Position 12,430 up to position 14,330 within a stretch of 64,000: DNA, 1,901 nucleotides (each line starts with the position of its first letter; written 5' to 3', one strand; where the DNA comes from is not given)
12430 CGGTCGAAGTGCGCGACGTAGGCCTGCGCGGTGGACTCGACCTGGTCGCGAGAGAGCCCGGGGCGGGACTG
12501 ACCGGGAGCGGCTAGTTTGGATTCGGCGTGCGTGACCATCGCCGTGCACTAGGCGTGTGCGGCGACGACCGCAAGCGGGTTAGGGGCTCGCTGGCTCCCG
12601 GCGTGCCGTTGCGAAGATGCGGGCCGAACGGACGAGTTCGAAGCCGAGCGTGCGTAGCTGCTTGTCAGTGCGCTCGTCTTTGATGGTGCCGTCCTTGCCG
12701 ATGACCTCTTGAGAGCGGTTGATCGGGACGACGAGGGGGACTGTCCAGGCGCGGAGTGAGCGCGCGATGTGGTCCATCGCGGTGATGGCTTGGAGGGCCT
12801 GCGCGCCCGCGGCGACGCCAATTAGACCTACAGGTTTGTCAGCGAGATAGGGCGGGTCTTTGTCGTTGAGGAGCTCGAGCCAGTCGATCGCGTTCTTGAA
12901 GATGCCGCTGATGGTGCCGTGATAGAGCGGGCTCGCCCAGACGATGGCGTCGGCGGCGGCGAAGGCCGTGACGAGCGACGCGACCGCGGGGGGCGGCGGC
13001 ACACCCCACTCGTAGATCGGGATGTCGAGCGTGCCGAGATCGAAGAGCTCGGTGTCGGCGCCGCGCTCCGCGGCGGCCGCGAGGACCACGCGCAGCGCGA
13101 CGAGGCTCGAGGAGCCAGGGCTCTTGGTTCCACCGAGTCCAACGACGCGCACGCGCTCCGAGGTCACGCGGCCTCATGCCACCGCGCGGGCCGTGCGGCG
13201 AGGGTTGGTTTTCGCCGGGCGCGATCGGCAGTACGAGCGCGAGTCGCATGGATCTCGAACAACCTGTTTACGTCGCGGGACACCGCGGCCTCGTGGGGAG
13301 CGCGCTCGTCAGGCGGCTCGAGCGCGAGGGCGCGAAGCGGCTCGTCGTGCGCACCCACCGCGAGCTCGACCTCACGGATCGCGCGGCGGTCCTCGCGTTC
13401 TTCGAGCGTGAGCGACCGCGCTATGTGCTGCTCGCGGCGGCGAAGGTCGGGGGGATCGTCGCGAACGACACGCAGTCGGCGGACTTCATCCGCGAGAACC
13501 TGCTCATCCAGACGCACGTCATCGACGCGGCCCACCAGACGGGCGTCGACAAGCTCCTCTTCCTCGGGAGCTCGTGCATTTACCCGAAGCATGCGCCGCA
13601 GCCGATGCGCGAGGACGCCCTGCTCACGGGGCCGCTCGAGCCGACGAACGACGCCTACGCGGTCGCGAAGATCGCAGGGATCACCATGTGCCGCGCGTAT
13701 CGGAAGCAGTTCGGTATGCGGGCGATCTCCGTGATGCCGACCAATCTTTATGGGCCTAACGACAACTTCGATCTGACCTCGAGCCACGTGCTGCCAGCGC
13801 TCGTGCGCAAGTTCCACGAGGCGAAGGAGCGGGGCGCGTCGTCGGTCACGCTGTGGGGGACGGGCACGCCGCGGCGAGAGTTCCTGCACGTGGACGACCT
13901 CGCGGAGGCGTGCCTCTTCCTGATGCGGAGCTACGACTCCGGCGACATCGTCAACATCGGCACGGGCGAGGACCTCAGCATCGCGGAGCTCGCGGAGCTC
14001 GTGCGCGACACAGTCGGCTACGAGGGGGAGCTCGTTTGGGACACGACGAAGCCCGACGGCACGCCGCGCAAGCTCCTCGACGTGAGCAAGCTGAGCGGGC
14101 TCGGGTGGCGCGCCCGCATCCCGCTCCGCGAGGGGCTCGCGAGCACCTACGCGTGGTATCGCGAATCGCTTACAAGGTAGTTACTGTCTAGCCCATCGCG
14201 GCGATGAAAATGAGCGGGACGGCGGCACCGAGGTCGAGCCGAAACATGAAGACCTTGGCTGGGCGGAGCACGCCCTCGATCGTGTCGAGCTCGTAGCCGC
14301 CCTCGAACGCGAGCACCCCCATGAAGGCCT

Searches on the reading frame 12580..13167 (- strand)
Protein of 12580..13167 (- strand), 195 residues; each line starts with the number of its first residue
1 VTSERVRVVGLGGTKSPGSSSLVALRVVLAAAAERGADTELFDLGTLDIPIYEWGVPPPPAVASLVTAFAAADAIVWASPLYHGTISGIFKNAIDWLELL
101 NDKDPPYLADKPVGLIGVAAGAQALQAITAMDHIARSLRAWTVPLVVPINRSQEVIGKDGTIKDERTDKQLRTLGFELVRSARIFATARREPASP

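Call 20: search_protein_families(library=pfam, proteins=[window:12580-13167:-], max_evalue=0.0001)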
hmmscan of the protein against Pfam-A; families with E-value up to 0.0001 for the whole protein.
window:12580-13167:- (195 aa): 2 families
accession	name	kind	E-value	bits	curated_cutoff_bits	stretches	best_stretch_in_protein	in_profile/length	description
PF03358.20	FMN_red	-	7.1e-31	107.3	24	1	7-150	2-148/152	NADPH-dependent FMN reductase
PF02525.22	Flavodoxin_2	-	6.9e-08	32.9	27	1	18-141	14-161/198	Flavodoxin-like fold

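Call 35: search_protein_families(library=ncbifam, proteins=[window:12580-13167:-], max_evalue=1e-10)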
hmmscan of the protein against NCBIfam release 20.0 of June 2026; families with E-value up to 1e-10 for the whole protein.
window:12580-13167:- (195 aa): 1 family
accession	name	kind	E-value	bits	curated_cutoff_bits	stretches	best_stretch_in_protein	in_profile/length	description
TIGR02690.1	resist_ArsH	equivalog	9.5e-14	51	292.25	1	33-171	54-189/219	arsenical resistance protein ArsH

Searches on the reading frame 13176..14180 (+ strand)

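Call 20: search_protein_families(library=pfam, proteins=[window:13176-14180:+], max_evalue=0.0001)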
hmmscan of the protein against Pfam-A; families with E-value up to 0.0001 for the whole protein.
window:13176-14180:+ (334 aa): 3 families
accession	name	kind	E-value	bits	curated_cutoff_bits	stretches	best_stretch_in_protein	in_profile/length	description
PF01370.27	Epimerase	-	3.4e-69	233.3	20.9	1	31-262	1-240/240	NAD dependent epimerase/dehydratase family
PF16363.11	GDP_Man_Dehyd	-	3e-21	76.7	27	1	63-284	58-270/332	GDP-mannose 4,6 dehydratase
PF04321.23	RmlD_sub_bind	-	8.5e-09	35.3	27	1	31-285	3-236/287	RmlD substrate binding domain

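Call 35: search_protein_families(library=ncbifam, proteins=[window:13176-14180:+], max_evalue=1e-10)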
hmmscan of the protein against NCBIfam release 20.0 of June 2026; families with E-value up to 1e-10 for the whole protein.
window:13176-14180:+ (334 aa): 5 families
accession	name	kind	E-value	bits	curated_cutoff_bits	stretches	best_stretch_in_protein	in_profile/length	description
NF047922.1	GDPFucSynFcl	equivalog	6.7e-148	492.1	500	1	29-331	3-304/308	GDP-L-fucose synthase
TIGR01181.1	dTDP_gluc_dehyt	equivalog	7.8e-22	77.8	365.1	1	64-330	57-313/321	dTDP-glucose 4,6-dehydratase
TIGR04180.1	EDH_00030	hypoth_equivalog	1.1e-17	64.1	475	1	99-291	88-267/297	NAD-dependent 4,6-dehydratase LegB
TIGR01179.1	galE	equivalog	3.4e-17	62.3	262.3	1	62-330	52-327/332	UDP-glucose 4-epimerase GalE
NF007490.0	PRK10084.1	subfamily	8.8e-11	41.4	649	0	159-329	165-335/361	dTDP-glucose 4,6-dehydratase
